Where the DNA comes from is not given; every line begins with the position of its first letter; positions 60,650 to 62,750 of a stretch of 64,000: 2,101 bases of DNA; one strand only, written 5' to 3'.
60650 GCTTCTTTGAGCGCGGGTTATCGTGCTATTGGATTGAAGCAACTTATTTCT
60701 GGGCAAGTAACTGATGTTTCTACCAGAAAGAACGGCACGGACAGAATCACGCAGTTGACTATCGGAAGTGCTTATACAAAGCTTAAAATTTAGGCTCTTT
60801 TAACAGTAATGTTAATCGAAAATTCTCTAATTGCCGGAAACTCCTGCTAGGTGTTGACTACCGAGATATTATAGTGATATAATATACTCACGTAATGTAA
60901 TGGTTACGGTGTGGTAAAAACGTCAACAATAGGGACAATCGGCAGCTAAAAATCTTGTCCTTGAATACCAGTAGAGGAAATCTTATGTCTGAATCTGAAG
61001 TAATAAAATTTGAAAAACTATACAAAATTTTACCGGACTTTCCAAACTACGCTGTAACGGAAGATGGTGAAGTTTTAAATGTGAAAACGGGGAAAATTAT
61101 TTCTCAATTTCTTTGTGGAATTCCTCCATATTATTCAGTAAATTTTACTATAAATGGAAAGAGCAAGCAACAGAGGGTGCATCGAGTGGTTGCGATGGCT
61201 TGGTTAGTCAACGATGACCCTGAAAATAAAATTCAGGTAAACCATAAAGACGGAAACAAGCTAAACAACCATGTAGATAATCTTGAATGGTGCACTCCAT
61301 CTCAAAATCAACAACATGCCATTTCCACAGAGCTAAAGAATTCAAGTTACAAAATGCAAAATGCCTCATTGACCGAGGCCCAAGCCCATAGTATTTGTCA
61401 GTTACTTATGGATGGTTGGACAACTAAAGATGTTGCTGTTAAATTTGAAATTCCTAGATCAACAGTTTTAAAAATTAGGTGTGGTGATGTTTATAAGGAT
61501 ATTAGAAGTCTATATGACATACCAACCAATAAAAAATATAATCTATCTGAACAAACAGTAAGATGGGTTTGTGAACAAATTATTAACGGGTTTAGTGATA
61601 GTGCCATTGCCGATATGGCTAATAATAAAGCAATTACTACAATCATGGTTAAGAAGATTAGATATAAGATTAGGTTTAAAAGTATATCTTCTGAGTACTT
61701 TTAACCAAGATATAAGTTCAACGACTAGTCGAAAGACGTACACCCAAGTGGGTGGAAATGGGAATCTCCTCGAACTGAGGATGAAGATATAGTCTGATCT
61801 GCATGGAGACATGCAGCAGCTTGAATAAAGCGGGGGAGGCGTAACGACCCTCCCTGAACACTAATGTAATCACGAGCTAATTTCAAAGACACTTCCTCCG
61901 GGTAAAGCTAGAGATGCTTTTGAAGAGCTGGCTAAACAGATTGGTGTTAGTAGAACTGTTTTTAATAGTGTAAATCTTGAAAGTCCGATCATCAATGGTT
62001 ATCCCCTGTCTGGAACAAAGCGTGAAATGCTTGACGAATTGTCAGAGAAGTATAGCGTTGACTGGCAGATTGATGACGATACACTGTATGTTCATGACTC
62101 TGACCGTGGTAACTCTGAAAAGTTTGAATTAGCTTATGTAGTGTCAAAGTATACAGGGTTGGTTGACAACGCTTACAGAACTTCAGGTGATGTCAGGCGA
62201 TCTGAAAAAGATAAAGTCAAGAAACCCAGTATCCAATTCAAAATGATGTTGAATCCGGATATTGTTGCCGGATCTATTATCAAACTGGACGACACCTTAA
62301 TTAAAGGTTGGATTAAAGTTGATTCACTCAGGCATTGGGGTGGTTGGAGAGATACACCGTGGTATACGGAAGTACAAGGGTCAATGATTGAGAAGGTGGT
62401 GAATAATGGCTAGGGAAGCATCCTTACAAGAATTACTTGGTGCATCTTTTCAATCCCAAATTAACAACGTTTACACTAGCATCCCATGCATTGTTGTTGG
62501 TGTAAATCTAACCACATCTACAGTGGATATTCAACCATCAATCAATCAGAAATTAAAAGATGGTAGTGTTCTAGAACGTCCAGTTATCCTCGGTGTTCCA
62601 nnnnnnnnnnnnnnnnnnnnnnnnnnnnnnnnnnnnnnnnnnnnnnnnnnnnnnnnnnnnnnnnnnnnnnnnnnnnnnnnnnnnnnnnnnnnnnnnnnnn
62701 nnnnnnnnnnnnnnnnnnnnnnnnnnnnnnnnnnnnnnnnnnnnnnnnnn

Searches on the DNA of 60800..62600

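Call 125: search_rna_families(source=window, start=60800, end=62600, threshold=evalue, max_evalue=1)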
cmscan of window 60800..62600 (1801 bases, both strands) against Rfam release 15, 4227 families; matches with E-value up to 1: 4.
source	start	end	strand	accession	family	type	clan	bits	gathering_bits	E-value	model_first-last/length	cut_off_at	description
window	61640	61816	+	RF00028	Intron_gpI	Intron;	-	49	50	5.8e-11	1-253/253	no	Group I catalytic intron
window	60832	60988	+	RF00028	Intron_gpI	Intron;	-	19.8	50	0.031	60-138/253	no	Group I catalytic intron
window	60804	60825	-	RF01748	nuoG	Cis-reg;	-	18.6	33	0.59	1-43/43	no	nuoG RNA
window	61994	62048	+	RF02475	GlsR6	Gene; snRNA; snoRNA; CD-box;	-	18.3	75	0.26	1-59/59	no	Small nucleolar RNA GlsR6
